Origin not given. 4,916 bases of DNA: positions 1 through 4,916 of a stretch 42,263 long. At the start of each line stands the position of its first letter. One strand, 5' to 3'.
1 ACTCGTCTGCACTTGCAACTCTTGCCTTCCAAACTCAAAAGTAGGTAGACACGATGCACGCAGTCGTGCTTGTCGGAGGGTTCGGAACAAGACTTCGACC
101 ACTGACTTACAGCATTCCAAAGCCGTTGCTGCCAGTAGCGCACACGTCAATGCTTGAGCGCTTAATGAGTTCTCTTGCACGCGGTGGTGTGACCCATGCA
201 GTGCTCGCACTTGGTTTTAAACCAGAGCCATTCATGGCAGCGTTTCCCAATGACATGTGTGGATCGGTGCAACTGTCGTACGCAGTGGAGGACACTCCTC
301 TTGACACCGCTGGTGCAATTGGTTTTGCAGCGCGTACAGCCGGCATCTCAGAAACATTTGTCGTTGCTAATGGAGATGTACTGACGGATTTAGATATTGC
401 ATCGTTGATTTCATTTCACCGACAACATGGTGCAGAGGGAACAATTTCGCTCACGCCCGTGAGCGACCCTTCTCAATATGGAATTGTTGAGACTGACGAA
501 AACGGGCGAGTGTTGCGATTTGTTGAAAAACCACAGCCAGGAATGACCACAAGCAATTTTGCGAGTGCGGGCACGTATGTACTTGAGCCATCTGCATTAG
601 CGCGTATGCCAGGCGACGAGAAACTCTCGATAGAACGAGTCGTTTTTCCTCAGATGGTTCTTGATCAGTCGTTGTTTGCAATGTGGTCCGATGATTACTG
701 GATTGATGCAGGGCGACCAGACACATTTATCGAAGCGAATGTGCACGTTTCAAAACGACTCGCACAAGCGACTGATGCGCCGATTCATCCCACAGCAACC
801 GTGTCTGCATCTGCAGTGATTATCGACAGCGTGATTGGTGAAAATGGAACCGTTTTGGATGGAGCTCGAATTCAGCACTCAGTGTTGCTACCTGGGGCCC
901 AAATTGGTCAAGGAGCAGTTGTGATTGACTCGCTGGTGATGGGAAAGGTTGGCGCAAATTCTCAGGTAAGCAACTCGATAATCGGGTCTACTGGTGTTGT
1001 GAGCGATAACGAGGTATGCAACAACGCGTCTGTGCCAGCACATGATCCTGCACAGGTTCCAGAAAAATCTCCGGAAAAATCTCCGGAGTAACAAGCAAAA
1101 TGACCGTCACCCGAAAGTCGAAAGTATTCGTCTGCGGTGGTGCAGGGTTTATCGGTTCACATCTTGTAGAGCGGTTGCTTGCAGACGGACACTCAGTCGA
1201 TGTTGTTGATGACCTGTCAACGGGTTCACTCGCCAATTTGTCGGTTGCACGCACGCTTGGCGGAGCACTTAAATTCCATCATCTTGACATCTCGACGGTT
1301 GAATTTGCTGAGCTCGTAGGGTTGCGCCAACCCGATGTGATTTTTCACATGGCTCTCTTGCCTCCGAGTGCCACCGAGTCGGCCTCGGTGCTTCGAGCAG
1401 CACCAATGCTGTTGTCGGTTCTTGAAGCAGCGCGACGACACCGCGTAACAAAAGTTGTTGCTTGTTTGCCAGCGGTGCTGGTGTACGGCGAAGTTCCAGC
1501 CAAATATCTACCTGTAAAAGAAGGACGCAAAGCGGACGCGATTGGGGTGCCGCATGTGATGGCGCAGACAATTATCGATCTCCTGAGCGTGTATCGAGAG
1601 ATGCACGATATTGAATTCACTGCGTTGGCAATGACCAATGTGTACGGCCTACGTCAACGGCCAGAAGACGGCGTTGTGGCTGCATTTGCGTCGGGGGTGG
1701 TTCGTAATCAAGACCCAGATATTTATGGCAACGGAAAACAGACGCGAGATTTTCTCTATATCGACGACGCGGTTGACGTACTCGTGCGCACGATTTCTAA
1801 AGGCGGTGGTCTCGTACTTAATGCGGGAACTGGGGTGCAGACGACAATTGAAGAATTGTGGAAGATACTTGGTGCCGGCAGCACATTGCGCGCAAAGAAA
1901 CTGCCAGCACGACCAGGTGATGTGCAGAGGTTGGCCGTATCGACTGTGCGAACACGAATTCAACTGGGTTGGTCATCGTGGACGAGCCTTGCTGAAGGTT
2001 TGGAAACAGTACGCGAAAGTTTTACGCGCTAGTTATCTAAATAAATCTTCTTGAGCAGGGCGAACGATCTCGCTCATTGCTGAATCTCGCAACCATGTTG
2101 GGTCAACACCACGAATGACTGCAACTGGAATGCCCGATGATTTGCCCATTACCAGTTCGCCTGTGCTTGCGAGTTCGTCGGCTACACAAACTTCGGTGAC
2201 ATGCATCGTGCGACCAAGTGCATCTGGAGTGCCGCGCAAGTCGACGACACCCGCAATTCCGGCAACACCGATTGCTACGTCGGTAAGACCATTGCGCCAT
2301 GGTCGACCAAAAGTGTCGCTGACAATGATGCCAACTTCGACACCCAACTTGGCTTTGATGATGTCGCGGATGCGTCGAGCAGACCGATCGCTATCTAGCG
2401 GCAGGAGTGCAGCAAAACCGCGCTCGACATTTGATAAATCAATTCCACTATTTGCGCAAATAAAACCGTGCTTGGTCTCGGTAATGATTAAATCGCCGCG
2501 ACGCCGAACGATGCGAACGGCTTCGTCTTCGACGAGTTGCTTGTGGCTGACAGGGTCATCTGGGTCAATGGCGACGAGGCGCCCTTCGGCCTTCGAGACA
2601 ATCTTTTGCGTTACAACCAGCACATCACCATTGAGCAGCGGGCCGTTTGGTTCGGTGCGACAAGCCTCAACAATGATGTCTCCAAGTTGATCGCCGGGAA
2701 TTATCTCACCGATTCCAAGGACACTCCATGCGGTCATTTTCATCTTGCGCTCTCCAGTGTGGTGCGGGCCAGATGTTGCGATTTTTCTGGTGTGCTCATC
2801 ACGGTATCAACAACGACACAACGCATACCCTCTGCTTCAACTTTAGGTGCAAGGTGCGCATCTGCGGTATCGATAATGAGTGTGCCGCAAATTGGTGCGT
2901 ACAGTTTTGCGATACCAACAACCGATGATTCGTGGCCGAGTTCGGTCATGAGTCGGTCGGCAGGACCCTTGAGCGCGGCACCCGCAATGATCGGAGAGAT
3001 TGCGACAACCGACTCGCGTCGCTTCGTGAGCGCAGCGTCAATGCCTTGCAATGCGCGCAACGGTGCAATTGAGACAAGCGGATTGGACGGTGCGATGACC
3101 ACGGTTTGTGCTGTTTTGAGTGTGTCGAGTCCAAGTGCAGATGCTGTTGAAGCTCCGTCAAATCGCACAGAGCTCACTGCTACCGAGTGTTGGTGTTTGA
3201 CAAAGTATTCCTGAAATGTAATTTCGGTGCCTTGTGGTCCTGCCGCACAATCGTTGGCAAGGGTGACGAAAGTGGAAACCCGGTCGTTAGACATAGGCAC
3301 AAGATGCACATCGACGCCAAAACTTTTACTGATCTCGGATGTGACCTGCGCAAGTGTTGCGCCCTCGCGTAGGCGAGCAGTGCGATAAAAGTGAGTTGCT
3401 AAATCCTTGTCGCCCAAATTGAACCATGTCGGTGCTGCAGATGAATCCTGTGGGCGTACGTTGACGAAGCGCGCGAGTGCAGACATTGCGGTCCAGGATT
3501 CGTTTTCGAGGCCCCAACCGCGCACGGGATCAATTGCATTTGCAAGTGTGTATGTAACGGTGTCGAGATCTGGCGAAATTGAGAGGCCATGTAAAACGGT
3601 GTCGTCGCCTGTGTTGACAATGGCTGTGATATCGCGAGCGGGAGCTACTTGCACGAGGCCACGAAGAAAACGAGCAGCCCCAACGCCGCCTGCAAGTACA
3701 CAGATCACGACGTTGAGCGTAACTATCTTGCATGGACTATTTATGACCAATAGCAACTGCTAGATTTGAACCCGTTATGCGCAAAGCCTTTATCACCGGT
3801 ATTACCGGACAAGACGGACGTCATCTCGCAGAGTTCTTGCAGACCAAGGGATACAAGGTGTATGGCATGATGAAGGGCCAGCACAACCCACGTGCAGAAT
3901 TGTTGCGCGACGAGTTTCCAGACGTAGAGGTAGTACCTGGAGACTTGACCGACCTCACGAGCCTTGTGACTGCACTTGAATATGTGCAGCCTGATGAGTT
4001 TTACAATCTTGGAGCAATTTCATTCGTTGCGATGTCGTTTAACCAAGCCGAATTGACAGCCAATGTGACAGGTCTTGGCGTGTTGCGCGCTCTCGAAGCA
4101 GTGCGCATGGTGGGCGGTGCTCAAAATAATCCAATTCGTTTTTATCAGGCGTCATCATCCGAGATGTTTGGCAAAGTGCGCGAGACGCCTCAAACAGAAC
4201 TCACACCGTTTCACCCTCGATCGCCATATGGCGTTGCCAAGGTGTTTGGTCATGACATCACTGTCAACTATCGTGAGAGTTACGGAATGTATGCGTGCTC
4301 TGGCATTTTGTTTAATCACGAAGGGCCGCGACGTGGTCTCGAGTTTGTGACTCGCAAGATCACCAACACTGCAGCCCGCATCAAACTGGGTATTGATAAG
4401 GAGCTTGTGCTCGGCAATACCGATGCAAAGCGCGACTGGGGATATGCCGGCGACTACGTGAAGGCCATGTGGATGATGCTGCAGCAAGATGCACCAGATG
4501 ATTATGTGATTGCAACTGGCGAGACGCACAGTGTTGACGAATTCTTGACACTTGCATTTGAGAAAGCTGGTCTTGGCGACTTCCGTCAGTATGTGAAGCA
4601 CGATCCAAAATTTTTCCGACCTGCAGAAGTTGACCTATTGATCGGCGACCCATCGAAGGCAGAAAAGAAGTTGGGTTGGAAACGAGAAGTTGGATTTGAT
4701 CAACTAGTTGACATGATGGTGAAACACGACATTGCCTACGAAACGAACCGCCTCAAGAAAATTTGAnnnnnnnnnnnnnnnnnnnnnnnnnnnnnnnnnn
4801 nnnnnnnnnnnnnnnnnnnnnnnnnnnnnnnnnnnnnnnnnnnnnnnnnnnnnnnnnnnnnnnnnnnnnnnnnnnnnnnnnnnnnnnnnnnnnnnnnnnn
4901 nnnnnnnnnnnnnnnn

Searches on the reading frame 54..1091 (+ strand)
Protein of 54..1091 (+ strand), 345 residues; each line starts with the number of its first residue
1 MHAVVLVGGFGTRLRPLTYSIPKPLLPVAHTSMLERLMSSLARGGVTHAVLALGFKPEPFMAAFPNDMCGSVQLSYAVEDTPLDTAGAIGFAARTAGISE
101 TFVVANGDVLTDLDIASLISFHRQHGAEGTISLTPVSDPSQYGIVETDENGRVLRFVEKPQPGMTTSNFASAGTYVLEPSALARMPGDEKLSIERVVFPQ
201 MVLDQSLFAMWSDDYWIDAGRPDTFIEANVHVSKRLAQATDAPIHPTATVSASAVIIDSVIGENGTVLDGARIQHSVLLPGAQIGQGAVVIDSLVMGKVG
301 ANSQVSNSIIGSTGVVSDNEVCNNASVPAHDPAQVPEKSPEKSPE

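Call 8: search_protein_families(library=pfam, proteins=[window:54-1091:+], max_evalue=0.001)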
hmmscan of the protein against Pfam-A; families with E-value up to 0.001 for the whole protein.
window:54-1091:+ (345 aa): 6 families
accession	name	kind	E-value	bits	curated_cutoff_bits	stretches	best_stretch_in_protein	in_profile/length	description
PF00483.29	NTP_transferase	-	1.1e-44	153.3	21.2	1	3-233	2-243/245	Nucleotidyl transferase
PF25084.1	LbH_EIF2B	-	3.2e-08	34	54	1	224-298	4-78/105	EIF2B subunit epsilon LbH domain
PF24894.1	Hexapep_GlmU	-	1.8e-06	28.4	23.3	1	253-319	13-80/104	GlmU-like, C-terminal hexapeptide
PF12804.13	NTP_transf_3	-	2.9e-05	24.8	27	1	3-127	1-116/160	MobA-like NTP transferase domain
PF07959.18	Fucose_pyrophosphorylase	-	0.00015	21.3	34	1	249-305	280-335/418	Fucose pyrophosphorylase domain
PF25247.1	LbH_GLGC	-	0.00042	20.7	27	0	253-297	10-53/135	GLGC left-handed parallel beta-helix domain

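Call 62: search_protein_families(library=ncbifam, proteins=[window:54-1091:+], max_evalue=0.001)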
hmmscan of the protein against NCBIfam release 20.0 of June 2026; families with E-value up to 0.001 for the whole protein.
window:54-1091:+ (345 aa): 33 families (the best 25 are shown)
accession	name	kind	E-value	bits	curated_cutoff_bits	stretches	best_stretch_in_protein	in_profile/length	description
NF052502.1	man1P_GTase_Rv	exception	1.9e-73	247.3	440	1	2-326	2-335/352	mannose-1-phosphate guanylyltransferase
TIGR03992.1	Arch_glmU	subfamily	2.9e-43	148.2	292.1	1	1-313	1-307/393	bifunctional sugar-1-phosphate nucleotidylyltransferase/acetyltransferase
TIGR02091.1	glgC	equivalog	1.1e-34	120.1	424.9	1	100-321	114-361/364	glucose-1-phosphate adenylyltransferase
TIGR01208.1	rmlA_long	equivalog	1.1e-33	116.6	320.25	1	3-317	2-332/353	glucose-1-phosphate thymidylyltransferase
NF003670.0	PRK05293.1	equivalog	1.6e-29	103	470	1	101-323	120-359/382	glucose-1-phosphate adenylyltransferase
NF049965.1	GlMnHpPGnyltfHddC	equivalog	1.9e-27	96.3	300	1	1-225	1-214/221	D-glycero-D-manno-heptose 1-phosphate guanosyltransferase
NF002772.0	PRK02862.1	equivalog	7.5e-25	87.5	537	1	100-298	117-347/429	glucose-1-phosphate adenylyltransferase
NF045761.1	NAMPUrTaseMurU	equivalog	5.2e-24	85.4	250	1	1-226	1-221/226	N-acetylmuramate alpha-1-phosphate uridylyltransferase MurU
NF041313.1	UDPGP_AglF_Halo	equivalog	1.8e-23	83.2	400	1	1-180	1-177/234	UTP--glucose-1-phosphate uridylyltransferase AglF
NF002023.0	PRK00844.1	subfamily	2.8e-23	82.4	458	2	100-184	119-210/408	glucose-1-phosphate adenylyltransferase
NF041173.1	Sug_nt_acttase_Thmprot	equivalog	4.8e-23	81.8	600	1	1-311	1-305/405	bifunctional sugar-1-phosphate nucleotidylyltransferase/acetyltransferase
TIGR02623.1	G1P_cyt_trans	equivalog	2.4e-20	73.1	300.25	2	93-217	114-230/255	glucose-1-phosphate cytidylyltransferase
NF001947.0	PRK00725.1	subfamily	4.5e-18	65.2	470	1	101-320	132-391/426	glucose-1-phosphate adenylyltransferase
TIGR01207.1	rmlA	equivalog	8.3e-18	64.5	360.65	1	3-181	2-179/286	glucose-1-phosphate thymidylyltransferase RfbA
TIGR01173.1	glmU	equivalog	6e-17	61.6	366.85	1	1-184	1-179/452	bifunctional UDP-N-acetylglucosamine diphosphorylase/glucosamine-1-phosphate N-acetyltransferase GlmU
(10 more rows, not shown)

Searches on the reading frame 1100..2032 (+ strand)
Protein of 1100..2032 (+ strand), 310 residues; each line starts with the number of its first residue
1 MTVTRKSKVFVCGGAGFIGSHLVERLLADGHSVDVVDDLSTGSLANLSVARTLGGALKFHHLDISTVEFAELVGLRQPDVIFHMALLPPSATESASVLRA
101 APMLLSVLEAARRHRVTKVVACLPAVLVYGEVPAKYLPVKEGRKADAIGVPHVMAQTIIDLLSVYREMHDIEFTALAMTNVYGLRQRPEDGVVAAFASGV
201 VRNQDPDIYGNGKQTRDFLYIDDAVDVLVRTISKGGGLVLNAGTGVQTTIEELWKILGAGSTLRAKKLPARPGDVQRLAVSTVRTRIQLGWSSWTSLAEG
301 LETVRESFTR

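Call 8: search_protein_families(library=pfam, proteins=[window:1100-2032:+], max_evalue=0.001)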
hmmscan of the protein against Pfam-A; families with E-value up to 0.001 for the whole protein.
window:1100-2032:+ (310 aa): 3 families
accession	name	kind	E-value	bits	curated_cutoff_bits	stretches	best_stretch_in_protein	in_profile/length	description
PF01370.27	Epimerase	-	1.9e-30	106.5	20.9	1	9-234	1-227/240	NAD dependent epimerase/dehydratase family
PF16363.11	GDP_Man_Dehyd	-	7.8e-24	85.2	27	1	10-302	1-330/332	GDP-mannose 4,6 dehydratase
PF01073.25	3Beta_HSD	-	0.00039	20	22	1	11-92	2-81/280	3-beta hydroxysteroid dehydrogenase/isomerase family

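Call 62: search_protein_families(library=ncbifam, proteins=[window:1100-2032:+], max_evalue=0.001)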
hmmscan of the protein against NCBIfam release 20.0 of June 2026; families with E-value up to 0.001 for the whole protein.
window:1100-2032:+ (310 aa): 19 families
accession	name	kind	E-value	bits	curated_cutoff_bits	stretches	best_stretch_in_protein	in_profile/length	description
TIGR01181.1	dTDP_gluc_dehyt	equivalog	3.2e-20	72.5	365.1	1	9-303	2-306/321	dTDP-glucose 4,6-dehydratase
TIGR04180.1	EDH_00030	hypoth_equivalog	2.2e-18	66.3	475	1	9-293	1-294/297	NAD-dependent 4,6-dehydratase LegB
TIGR01179.1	galE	equivalog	1.4e-17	63.6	262.3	1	8-294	1-310/332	UDP-glucose 4-epimerase GalE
TIGR02197.1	heptose_epim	equivalog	6.2e-14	51.9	274.6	1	10-257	2-256/316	ADP-glyceromanno-heptose 6-epimerase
NF047922.1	GDPFucSynFcl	equivalog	1.7e-13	50.7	500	1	158-308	141-301/308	GDP-L-fucose synthase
NF011728.1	PRK15181.1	equivalog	2.3e-11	43.3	760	1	8-263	17-284/348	Vi polysaccharide biosynthesis UDP-N-acetylglucosaminuronic acid C-4 epimerase TviC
NF007582.0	PRK10217.1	equivalog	5.5e-11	42.2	698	1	8-85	3-82/355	dTDP-glucose 4,6-dehydratase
NF007490.0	PRK10084.1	subfamily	1.3e-10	40.8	649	1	8-86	2-82/361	dTDP-glucose 4,6-dehydratase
NF007956.0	PRK10675.1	subfamily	2.9e-08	33.2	394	1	8-134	2-133/338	UDP-glucose 4-epimerase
NF041015.1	UDPsulfquin_syn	equivalog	1.1e-07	31.2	575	0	192-232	238-278/384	UDP-sulfoquinovose synthase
NF008360.0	PRK11150.1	equivalog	1.9e-07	30.6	452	0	174-251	163-244/310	ADP-glyceromanno-heptose 6-epimerase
NF043036.1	ErythonDh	equivalog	6.3e-07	28.9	325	1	8-132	2-132/321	D-erythronate dehydrogenase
NF008872.0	PRK11908.1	equivalog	9.6e-07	28.1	294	0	191-237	196-242/349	bifunctional UDP-4-keto-pentose/UDP-xylose synthase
NF042422.1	oxyalk_red_OleD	equivalog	2.3e-06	27.2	580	1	8-228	2-211/329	2-alkyl-3-oxoalkanoate reductase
NF050030.1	thlkprotThyD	equivalog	8.9e-05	21.8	400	0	8-36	2-30/305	thylakoid membrane protein ThyD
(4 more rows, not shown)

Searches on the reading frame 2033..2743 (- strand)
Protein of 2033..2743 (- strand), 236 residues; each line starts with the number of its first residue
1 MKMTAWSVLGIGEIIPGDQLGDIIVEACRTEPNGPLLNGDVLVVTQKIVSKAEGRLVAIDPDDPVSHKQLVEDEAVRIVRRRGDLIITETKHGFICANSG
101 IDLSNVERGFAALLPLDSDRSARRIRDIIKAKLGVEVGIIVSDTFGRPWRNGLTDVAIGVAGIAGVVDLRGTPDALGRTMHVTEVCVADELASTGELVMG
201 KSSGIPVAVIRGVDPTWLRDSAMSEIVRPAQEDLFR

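Call 8: search_protein_families(library=pfam, proteins=[window:2033-2743:-], max_evalue=0.001)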
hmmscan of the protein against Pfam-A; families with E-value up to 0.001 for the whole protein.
window:2033-2743:- (236 aa): 1 family
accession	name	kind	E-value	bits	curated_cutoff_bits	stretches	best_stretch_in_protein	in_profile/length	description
PF01996.21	F420_ligase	-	5.4e-58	196.5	25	1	11-212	4-218/218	F420-0:Gamma-glutamyl ligase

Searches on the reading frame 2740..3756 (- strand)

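Call 8: search_protein_families(library=pfam, proteins=[window:2740-3756:-], max_evalue=0.001)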
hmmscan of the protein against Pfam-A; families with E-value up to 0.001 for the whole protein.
window:2740-3756:- (338 aa): 1 family
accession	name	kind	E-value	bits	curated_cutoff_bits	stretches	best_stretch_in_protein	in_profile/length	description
PF01933.23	CofD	-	7.2e-45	153.8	30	1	18-318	1-274/290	2-phospho-L-lactate transferase CofD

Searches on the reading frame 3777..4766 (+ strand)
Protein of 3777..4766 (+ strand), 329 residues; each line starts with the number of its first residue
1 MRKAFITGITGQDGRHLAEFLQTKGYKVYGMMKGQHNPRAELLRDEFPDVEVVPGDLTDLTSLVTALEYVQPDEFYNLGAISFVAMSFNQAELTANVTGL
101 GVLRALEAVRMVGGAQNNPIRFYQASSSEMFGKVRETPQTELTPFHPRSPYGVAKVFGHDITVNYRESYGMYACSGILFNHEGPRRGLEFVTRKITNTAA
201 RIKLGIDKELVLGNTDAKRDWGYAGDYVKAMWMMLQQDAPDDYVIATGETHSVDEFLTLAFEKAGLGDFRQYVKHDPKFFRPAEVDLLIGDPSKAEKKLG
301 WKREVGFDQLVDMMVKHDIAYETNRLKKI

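Call 8: search_protein_families(library=pfam, proteins=[window:3777-4766:+], max_evalue=0.001)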
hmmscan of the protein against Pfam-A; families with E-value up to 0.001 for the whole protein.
window:3777-4766:+ (329 aa): 4 families
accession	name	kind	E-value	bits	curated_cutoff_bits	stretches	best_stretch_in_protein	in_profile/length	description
PF16363.11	GDP_Man_Dehyd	-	4.6e-123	411.3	27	1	5-314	1-332/332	GDP-mannose 4,6 dehydratase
PF01370.27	Epimerase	-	6.7e-63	212.7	20.9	1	5-246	2-240/240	NAD dependent epimerase/dehydratase family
PF04321.23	RmlD_sub_bind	-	1.7e-05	24.5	27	1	4-167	3-141/287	RmlD substrate binding domain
PF05368.20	NmrA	-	2.5e-05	24.5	27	1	5-71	6-71/298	NmrA-like family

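Call 62: search_protein_families(library=ncbifam, proteins=[window:3777-4766:+], max_evalue=0.001)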
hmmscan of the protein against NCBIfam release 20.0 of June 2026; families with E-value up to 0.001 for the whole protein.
window:3777-4766:+ (329 aa): 11 families
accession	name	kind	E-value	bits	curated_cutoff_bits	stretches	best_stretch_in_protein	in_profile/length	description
TIGR01472.1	gmd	equivalog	7.9e-125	416.6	415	1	3-320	2-340/342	GDP-mannose 4,6-dehydratase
TIGR01181.1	dTDP_gluc_dehyt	equivalog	1e-23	84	365.1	1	39-317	39-310/321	dTDP-glucose 4,6-dehydratase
TIGR04180.1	EDH_00030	hypoth_equivalog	5.5e-22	78.2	475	1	5-304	2-295/297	NAD-dependent 4,6-dehydratase LegB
TIGR02622.1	CDP_4_6_dhtase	equivalog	1.1e-13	51.1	278.45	1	2-113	5-119/352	CDP-glucose 4,6-dehydratase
TIGR01179.1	galE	equivalog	1.7e-12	46.9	262.3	1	5-184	3-179/332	UDP-glucose 4-epimerase GalE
NF007582.0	PRK10217.1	equivalog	9.4e-11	41.4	698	1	56-245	59-251/355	dTDP-glucose 4,6-dehydratase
NF007490.0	PRK10084.1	subfamily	9.4e-08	31.4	649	1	56-246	58-259/361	dTDP-glucose 4,6-dehydratase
NF052578.1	StrlDmthSdmBMthl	equivalog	3.4e-05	23.8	600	1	5-265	4-246/328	sterol demethylase protein SdmB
TIGR03466.1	HpnA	hypoth_equivalog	3.8e-05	22.7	367.65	1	3-70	2-65/327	hopanoid-associated sugar epimerase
NF043036.1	ErythonDh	equivalog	0.00012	21.4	325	1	5-165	4-163/321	D-erythronate dehydrogenase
TIGR02197.1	heptose_epim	equivalog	0.00021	20.5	274.6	1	110-273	97-269/316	ADP-glyceromanno-heptose 6-epimerase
